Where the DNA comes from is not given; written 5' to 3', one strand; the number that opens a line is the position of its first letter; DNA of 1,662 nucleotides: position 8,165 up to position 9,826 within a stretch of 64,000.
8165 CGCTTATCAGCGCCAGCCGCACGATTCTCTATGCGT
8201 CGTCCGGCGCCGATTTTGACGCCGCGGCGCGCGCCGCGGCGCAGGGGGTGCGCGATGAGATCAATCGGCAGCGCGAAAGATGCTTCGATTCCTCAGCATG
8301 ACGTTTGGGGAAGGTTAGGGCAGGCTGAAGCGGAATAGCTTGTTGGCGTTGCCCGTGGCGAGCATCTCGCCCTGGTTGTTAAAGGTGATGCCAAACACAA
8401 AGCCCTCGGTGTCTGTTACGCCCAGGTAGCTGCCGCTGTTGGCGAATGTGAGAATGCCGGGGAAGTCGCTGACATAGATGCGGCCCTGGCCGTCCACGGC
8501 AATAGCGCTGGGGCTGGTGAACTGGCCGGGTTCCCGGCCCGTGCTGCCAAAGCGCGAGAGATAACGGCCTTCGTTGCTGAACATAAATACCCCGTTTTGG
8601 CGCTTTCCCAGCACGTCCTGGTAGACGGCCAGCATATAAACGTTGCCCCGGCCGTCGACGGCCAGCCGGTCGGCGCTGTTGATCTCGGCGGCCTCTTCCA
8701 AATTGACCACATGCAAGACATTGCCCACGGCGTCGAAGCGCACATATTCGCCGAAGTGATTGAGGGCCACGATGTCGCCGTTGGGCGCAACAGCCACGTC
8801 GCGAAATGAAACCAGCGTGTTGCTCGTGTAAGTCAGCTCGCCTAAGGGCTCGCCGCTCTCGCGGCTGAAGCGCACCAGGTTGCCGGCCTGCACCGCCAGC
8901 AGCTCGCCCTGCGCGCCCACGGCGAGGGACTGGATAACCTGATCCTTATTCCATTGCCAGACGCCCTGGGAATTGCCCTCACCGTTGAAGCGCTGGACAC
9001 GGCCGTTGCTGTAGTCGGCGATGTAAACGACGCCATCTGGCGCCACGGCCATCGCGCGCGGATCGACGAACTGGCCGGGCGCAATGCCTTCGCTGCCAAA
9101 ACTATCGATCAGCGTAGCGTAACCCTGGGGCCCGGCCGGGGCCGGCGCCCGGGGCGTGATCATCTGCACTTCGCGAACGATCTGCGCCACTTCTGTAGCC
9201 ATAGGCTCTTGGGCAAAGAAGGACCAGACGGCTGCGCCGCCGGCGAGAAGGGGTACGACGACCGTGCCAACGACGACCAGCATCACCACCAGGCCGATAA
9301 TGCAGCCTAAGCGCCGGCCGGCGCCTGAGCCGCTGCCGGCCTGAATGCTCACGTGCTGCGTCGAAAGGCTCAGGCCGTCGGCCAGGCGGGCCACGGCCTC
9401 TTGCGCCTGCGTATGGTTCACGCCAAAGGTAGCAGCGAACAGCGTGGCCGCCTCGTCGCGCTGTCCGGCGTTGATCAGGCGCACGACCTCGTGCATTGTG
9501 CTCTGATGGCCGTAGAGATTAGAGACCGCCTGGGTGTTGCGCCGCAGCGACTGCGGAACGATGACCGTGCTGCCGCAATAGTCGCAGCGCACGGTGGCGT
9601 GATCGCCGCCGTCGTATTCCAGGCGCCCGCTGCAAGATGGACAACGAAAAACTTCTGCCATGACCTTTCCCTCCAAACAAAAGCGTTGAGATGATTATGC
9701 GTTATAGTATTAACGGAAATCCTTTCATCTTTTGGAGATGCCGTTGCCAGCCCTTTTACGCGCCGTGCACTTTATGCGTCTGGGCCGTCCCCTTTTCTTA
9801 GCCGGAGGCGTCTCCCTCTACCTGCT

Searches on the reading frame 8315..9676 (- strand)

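Call 8: search_protein_families(library=pfam, proteins=[window:8315-9676:-])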
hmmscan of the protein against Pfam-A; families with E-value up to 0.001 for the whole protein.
window:8315-9676:- (453 aa): 5 families
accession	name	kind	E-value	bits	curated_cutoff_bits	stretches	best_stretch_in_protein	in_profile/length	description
PF01436.27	NHL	-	1.4e-11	44.3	20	1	203-230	1-28/28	NHL repeat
PF17170.10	DUF5128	-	5.9e-06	26.1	22.9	1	358-421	61-128/321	6-bladed beta-propeller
PF25021.1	TEN_NHL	-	5.2e-05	22.8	27.1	0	205-228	331-354/357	Teneurin NHL domain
PF08450.18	SGL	-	0.00028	21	26.3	0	212-304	9-101/246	SMP-30/Gluconolactonase/LRE-like region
PF06739.17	SBBP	-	0.0004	20.7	20.5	0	387-402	13-28/38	Beta-propeller repeat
